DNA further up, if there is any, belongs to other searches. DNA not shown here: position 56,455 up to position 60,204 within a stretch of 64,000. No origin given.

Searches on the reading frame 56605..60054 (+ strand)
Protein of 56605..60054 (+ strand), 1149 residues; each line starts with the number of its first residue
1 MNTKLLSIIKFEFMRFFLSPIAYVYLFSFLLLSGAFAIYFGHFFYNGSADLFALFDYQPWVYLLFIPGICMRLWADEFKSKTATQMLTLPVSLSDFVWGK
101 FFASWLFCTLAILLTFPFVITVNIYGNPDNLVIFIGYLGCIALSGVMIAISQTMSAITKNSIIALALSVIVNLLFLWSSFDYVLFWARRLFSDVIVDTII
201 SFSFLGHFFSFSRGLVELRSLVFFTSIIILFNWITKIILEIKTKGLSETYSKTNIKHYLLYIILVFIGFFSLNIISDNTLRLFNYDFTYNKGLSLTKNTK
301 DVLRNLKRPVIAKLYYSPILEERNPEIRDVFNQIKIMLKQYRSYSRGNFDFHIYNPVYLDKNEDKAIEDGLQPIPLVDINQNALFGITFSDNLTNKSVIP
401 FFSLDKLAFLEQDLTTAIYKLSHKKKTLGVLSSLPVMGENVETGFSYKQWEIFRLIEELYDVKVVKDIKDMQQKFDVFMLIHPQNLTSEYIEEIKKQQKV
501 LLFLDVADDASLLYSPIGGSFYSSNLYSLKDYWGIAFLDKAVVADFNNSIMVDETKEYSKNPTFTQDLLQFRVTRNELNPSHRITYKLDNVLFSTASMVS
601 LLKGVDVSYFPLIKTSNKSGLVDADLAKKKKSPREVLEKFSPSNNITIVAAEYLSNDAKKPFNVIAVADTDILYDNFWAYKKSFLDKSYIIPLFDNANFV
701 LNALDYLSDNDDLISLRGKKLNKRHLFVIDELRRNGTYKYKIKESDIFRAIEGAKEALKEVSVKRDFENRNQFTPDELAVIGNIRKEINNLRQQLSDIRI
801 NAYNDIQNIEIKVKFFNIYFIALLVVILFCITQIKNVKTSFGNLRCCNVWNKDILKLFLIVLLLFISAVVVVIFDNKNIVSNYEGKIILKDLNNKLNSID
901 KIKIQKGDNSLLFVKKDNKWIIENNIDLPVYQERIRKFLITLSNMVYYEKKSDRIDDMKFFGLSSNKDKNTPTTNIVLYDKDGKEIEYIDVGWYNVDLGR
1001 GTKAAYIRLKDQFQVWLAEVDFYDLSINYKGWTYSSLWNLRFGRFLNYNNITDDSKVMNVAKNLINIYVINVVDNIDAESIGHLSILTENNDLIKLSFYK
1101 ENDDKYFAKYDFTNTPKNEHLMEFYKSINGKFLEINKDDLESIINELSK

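Call 25: find_encoding_contigs(protein=window:56605-60054:+, flank=10000, max_places=1)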
Protein window:56605-60054:+ (1149 aa): 3 contigs read that carry it; 1 place shown.
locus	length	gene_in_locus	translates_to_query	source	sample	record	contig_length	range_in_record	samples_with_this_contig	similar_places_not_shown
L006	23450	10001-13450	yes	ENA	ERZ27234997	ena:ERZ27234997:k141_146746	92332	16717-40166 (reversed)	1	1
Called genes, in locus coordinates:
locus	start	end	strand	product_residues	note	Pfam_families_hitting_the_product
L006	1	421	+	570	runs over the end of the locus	PF13584:BatD, PF25607:DUF7939 (weak)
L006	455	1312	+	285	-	-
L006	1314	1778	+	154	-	PF02367:TsaE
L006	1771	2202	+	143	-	PF07475:Hpr_kinase_C, PF27840:ScmC (weak)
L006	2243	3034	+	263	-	PF02405:MlaE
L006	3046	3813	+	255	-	PF00005:ABC_tran, PF13304:AAA_21 (faint)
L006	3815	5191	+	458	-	PF18073:Zn_ribbon_LapB, PF06745:ATPase (weak), PF13481:AAA_25, PF13541:ChlI, PF05362:Lon_C (faint)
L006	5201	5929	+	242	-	PF02674:Colicin_V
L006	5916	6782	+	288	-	PF00535:Glycos_transf_2, PF10111:Glyco_tranf_2_2, PF13641:Glyco_tranf_2_3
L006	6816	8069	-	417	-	PF00579:tRNA-synt_1b, PF22421:SYY_C-terminal, PF01479:S4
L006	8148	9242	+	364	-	PF03702:AnmK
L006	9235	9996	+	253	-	PF13175:AAA_15 (faint), PF00005:ABC_tran, PF13304:AAA_21 (weak)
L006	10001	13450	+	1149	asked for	PF23357:DUF7088, PF09822:ABC_transp_aux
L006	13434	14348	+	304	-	PF01545:Cation_efflux, PF16916:ZT_dimer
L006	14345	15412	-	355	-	PF21016:RlmN_N, PF04055:Radical_SAM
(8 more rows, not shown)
